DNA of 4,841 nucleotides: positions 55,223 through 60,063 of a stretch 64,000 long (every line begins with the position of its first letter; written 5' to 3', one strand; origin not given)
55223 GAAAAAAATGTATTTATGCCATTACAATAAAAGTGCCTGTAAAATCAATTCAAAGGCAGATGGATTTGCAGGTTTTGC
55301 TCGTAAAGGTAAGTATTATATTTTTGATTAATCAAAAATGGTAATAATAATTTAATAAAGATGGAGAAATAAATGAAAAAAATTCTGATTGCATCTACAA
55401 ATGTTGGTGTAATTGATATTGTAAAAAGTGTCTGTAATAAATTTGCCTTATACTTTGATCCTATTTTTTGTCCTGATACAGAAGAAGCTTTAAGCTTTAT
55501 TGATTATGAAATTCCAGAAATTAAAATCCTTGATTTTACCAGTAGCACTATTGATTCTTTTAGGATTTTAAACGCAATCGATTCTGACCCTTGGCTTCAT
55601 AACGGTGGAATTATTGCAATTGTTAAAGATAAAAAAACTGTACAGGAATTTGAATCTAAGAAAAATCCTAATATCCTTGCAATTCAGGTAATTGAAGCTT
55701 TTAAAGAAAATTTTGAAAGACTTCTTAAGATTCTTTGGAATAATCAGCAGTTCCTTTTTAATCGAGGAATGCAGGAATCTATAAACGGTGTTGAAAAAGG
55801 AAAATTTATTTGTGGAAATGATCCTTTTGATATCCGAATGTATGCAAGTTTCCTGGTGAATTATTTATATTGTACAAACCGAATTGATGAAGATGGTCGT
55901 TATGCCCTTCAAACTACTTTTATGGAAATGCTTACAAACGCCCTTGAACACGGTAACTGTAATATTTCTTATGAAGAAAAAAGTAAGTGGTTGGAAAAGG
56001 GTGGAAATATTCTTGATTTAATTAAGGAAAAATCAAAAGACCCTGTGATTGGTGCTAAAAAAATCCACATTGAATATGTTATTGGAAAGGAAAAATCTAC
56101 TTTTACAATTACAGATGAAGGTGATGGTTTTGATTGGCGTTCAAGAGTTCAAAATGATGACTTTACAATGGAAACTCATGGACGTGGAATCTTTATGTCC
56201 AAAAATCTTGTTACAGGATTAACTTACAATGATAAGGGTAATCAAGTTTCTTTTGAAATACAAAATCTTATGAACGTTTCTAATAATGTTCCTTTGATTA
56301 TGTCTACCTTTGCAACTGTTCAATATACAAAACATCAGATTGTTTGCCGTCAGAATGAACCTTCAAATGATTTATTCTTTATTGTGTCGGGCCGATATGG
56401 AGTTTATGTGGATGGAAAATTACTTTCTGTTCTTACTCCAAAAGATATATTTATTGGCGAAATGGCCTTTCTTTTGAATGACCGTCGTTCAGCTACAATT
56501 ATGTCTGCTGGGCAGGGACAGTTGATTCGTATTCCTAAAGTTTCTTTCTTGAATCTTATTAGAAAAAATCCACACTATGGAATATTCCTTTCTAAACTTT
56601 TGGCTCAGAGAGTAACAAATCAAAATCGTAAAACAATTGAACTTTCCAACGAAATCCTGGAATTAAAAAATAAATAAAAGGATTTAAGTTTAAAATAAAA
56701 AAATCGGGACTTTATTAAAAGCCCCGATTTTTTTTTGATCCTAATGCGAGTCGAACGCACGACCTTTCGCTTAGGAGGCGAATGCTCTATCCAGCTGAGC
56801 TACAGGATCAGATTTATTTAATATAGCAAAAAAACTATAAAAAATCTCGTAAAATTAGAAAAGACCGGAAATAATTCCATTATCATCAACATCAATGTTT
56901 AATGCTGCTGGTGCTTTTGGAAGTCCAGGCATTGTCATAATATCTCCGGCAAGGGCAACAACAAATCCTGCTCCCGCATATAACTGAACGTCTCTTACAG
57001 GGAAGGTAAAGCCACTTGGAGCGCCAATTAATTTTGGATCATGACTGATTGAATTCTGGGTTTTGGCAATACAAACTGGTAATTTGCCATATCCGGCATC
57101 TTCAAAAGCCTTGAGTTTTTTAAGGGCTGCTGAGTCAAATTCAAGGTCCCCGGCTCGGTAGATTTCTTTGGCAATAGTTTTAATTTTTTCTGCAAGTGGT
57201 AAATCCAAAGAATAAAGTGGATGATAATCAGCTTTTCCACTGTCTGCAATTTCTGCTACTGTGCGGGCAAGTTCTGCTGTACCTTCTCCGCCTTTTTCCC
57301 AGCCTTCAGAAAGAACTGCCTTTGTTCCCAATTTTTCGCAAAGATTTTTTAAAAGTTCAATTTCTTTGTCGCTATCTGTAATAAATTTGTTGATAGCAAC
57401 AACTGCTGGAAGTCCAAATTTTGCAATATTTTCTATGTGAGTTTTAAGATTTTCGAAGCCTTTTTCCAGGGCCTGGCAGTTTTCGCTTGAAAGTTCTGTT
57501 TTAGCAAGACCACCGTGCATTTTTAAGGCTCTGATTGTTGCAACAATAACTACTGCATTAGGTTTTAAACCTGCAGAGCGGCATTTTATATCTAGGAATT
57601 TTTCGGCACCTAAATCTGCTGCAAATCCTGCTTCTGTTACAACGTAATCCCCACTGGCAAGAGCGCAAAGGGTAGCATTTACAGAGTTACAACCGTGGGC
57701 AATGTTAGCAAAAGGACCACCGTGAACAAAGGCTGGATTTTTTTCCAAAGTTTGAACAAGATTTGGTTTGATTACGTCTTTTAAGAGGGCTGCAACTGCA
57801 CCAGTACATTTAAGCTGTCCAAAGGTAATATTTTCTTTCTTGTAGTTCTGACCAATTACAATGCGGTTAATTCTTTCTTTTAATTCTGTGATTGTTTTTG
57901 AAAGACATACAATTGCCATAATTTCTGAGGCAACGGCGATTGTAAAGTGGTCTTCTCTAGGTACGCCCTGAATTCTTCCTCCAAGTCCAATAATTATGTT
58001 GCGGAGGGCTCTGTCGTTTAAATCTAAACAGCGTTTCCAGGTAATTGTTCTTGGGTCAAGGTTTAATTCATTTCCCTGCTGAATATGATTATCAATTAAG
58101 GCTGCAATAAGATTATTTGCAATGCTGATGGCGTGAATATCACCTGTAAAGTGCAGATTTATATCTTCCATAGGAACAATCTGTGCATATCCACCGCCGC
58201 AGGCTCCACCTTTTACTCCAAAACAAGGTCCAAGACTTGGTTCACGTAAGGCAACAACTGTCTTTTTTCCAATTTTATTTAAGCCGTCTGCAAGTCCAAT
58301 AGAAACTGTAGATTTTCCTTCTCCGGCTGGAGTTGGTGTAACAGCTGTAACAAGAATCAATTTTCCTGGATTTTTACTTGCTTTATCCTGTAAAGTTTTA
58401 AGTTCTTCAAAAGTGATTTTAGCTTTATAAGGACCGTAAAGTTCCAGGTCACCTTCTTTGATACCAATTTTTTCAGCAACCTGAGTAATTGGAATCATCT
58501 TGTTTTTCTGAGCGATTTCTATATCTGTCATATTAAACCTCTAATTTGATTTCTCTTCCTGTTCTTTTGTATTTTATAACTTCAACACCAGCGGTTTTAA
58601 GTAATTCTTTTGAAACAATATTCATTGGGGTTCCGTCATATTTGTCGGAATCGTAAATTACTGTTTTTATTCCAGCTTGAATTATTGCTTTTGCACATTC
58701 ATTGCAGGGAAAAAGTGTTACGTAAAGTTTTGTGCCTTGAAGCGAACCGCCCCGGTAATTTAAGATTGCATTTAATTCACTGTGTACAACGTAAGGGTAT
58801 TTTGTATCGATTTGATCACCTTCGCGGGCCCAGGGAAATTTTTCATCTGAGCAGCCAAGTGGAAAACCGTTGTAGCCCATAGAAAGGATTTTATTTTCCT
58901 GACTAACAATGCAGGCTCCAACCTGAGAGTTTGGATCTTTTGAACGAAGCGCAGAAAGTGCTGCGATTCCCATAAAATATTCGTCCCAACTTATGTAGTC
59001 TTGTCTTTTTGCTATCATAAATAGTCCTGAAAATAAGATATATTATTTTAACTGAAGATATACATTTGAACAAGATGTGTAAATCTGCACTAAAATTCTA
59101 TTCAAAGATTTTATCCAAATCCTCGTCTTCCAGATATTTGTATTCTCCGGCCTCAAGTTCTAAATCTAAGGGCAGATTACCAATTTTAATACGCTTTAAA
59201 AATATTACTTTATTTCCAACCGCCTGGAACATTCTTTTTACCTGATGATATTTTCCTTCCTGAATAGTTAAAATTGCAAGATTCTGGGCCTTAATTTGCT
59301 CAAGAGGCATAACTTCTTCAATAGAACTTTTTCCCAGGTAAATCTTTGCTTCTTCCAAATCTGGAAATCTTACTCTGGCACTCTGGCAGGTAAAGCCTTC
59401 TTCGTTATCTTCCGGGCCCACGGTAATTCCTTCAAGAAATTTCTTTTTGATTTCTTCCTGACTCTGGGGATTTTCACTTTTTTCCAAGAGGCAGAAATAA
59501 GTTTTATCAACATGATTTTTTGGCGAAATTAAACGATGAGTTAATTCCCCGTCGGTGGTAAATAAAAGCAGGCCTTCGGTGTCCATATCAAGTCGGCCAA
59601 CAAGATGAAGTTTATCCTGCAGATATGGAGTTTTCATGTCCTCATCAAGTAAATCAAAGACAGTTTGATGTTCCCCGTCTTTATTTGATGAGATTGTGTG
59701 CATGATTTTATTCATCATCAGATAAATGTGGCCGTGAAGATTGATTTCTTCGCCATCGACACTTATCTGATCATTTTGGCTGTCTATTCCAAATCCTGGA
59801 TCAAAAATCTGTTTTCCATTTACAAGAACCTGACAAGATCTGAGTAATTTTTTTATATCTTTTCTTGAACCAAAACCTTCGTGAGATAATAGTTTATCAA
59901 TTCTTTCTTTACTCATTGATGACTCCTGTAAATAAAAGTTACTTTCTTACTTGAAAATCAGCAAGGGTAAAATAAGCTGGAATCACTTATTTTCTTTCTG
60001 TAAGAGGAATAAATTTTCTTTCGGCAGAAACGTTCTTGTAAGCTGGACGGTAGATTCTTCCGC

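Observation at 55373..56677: Receiver-like / RsbW-type kinase / cNMP-binding three-domain protein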

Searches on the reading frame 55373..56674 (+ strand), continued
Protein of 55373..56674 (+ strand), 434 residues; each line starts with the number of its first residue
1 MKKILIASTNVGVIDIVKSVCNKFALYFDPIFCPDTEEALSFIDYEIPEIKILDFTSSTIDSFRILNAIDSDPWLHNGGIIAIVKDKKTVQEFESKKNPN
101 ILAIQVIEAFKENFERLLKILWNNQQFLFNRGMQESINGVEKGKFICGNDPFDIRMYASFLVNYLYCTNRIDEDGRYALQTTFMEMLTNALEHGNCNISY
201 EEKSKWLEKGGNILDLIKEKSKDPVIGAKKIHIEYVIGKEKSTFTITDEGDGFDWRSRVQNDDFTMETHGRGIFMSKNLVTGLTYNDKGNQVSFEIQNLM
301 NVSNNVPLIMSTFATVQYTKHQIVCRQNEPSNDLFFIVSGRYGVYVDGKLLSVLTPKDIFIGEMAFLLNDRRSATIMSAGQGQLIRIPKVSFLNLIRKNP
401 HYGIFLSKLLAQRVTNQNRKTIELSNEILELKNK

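Call 53: fold_search(model_id=the predicted structure, library=pdb)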
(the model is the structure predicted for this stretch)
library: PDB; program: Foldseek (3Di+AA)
matches with E <= 10: 1556; with E <= 0.001: 639
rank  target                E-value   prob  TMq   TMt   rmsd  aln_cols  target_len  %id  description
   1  9qih_B                9.6e-16  1.00  0.35  0.50  18.7       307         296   20  Structure of response regulator LvrC from Leptospira (released 2026-03-25)
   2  9qih_A                2.8e-15  1.00  0.35  0.50  18.1       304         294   20  Structure of response regulator LvrC from Leptospira (released 2026-03-25)
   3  3i54_D                1.7e-07  1.00  0.25  0.47   2.2       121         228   21  Crystal structure of MtbCRP in complex with cAMP (released 2009-09-08)
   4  3h3u_A                1.9e-07  1.00  0.24  0.46   2.5       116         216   21  Crystal structure of CRP (cAMP receptor Protein) from Mycobacterium tuberculosis (released 2010-02-02)
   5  3i54_B                2.3e-07  1.00  0.25  0.48   1.5       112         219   20  Crystal structure of MtbCRP in complex with cAMP (released 2009-09-08)
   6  4ev0_D                2.4e-07  1.00  0.24  0.48   2.3       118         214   25  Crystal Structure of Thermus thermophilus Catabolite Activator Protein (released 2012-06-20)
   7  4ev0_A                2.4e-07  1.00  0.25  0.49   2.6       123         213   26  Crystal Structure of Thermus thermophilus Catabolite Activator Protein (released 2012-06-20)
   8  3d0s_A                2.7e-07  1.00  0.25  0.47   2.2       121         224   21  cAMP receptor protein from m.tuberculosis, cAMP-free form (released 2009-02-03)
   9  8jsk_A                3.0e-07  1.00  0.23  0.60   2.0       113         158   25  Crystal structure of an N-terminal cyclic nucleotide-binding domain of a PycTIR from Pseudovibrio sp. in complex with  (released 2024-07-03)
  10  3h3u_B                3.6e-07  1.00  0.25  0.49   2.2       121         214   20  Crystal structure of CRP (cAMP receptor Protein) from Mycobacterium tuberculosis (released 2010-02-02)
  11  4byy_A                3.8e-07  1.00  0.25  0.46   2.4       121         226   20  Apo GlxR (released 2014-07-30)
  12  3r6s_F                4.0e-07  1.00  0.24  0.46   2.0       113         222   18  Crystal structure of GlxR transcription factor from Corynebacterium glutamicum with cAMP (released 2012-03-28)
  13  5c8w_C                4.5e-07  1.00  0.19  0.65   1.6        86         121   27  PKG II's Amino Terminal Cyclic Nucleotide Binding Domain (CNB-A) in a complex with cGMP (released 2016-01-20)
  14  5c8w_A                4.5e-07  1.00  0.19  0.65   1.6        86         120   27  PKG II's Amino Terminal Cyclic Nucleotide Binding Domain (CNB-A) in a complex with cGMP (released 2016-01-20)
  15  7rtj_A                4.5e-07  1.00  0.22  0.24   2.0       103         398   25  SthK Y26F Activated State (released 2022-11-23)
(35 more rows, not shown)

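Call 61: search_protein_families(library=pfam, proteins=[P0260, P0261, P0264, P0269, P0252, P0222, P0201, P0193, P0241, P0225], max_evalue=0.01)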
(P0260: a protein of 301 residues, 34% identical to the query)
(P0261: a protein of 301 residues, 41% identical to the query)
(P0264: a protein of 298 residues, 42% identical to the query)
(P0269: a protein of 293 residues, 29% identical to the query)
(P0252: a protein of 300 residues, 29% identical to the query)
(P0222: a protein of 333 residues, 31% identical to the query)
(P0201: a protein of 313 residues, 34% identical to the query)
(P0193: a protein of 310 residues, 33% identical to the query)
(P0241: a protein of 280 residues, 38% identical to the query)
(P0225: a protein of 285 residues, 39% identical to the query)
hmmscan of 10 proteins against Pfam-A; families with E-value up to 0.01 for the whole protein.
P0260 (301 aa): 1 family
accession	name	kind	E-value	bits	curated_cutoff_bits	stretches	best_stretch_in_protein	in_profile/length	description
PF13581.12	HATPase_c_2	-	6.2e-16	59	27.4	1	148-297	2-126/127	Histidine kinase-like ATPase domain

P0261 (301 aa): 3 families
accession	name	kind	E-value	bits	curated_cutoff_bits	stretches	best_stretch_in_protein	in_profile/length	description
PF00072.30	Response_reg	-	3.8e-26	91.9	30.2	1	8-118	2-109/111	Response regulator receiver domain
PF13581.12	HATPase_c_2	-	6.9e-11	42.7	27.4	1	178-295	32-126/127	Histidine kinase-like ATPase domain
PF02518.31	HATPase_c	-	0.0003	21.6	26.4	1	176-281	4-85/111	Histidine kinase-, DNA gyrase B-, and HSP90-like ATPase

P0264 (298 aa): 3 families
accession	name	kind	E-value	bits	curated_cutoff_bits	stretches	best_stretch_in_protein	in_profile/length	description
PF00072.30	Response_reg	-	5.7e-27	94.5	30.2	1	3-107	1-105/111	Response regulator receiver domain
PF13581.12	HATPase_c_2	-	1.4e-12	48.2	27.4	1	142-290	2-126/127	Histidine kinase-like ATPase domain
PF23198.2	PDE8A_N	-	0.006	16.9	29.6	0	3-79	13-90/147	PDE8A-like, N-terminal domain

P0269 (293 aa): 2 families
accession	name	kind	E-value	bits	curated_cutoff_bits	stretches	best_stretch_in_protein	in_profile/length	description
PF00072.30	Response_reg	-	5.3e-29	101.1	30.2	1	4-113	1-110/111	Response regulator receiver domain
PF13581.12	HATPase_c_2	-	5.8e-16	59.1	27.4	1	156-290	15-127/127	Histidine kinase-like ATPase domain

P0252 (300 aa): 1 family
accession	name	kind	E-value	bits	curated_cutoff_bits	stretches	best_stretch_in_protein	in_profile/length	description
PF13581.12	HATPase_c_2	-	3e-13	50.3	27.4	1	143-291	2-125/127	Histidine kinase-like ATPase domain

P0222 (333 aa): 2 families
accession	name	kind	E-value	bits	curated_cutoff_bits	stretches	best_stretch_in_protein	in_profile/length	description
PF13581.12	HATPase_c_2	-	6.7e-11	42.7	27.4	1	177-312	23-125/127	Histidine kinase-like ATPase domain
PF02518.31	HATPase_c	-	0.00061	20.6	26.4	1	186-303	6-93/111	Histidine kinase-, DNA gyrase B-, and HSP90-like ATPase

P0201 (313 aa): 1 family
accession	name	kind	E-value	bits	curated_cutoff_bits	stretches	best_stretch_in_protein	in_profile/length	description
PF13581.12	HATPase_c_2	-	1.1e-08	35.6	27.4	1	176-292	33-125/127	Histidine kinase-like ATPase domain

P0193 (310 aa): 1 family
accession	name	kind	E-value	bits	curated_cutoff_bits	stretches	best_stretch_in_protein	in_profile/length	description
PF13581.12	HATPase_c_2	-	2.5e-13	50.6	27.4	1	173-300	22-125/127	Histidine kinase-like ATPase domain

P0241 (280 aa): 1 family
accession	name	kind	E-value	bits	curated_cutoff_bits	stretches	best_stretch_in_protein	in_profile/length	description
PF13581.12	HATPase_c_2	-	1.6e-12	48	27.4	1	130-278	3-126/127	Histidine kinase-like ATPase domain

P0225 (285 aa): 1 family
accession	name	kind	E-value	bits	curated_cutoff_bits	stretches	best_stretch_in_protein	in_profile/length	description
PF13581.12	HATPase_c_2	-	2.3e-09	37.7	27.4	1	135-282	4-126/127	Histidine kinase-like ATPase domain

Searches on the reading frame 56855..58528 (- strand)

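Call 27: search_protein_families(library=pfam, proteins=[window:56855-58528:-], max_evalue=0.001)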
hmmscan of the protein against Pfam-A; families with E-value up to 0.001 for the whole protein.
window:56855-58528:- (557 aa): 1 family
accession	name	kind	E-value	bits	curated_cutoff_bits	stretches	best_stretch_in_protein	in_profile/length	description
PF01268.25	FTHFS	-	1.8e-266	885.2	27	1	1-557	2-556/556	Formate--tetrahydrofolate ligase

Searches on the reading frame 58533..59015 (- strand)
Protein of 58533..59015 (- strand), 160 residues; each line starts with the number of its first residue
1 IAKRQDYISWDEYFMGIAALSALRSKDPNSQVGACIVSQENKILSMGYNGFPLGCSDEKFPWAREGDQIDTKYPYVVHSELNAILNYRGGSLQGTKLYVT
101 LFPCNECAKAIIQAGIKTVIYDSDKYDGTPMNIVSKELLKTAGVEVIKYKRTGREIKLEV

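Call 27: search_protein_families(library=pfam, proteins=[window:58533-59015:-], max_evalue=0.001)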
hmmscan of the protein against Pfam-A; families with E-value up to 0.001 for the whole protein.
window:58533-59015:- (160 aa): 2 families
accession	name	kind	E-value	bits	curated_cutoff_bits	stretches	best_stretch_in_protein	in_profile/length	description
PF00383.29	dCMP_cyt_deam_1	-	1e-24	86.8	25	1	9-121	2-100/102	Cytidine and deoxycytidylate deaminase zinc-binding region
PF14437.12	MafB19-deam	-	1.2e-14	54.8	27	1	9-128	2-106/142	MafB19-like deaminase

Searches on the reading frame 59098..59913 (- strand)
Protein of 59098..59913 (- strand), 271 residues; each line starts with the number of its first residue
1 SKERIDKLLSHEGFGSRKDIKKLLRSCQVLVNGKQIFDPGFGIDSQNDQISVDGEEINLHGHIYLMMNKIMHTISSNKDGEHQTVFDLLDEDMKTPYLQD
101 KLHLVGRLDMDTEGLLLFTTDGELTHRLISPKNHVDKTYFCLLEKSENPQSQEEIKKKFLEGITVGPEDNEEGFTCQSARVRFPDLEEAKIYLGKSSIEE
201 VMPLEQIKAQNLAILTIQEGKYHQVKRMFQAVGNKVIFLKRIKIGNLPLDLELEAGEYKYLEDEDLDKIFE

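Call 27: search_protein_families(library=pfam, proteins=[window:59098-59913:-], max_evalue=0.001)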
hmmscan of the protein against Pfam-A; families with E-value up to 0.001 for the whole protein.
window:59098-59913:- (271 aa): 2 families
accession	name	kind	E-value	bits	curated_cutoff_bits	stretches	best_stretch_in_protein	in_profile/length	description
PF00849.27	PseudoU_synth_2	-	3.2e-19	70.1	26.8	1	64-231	2-152/152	RNA pseudouridylate synthase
PF01479.30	S4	-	3.2e-06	27.2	22.8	1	3-49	1-47/48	S4 domain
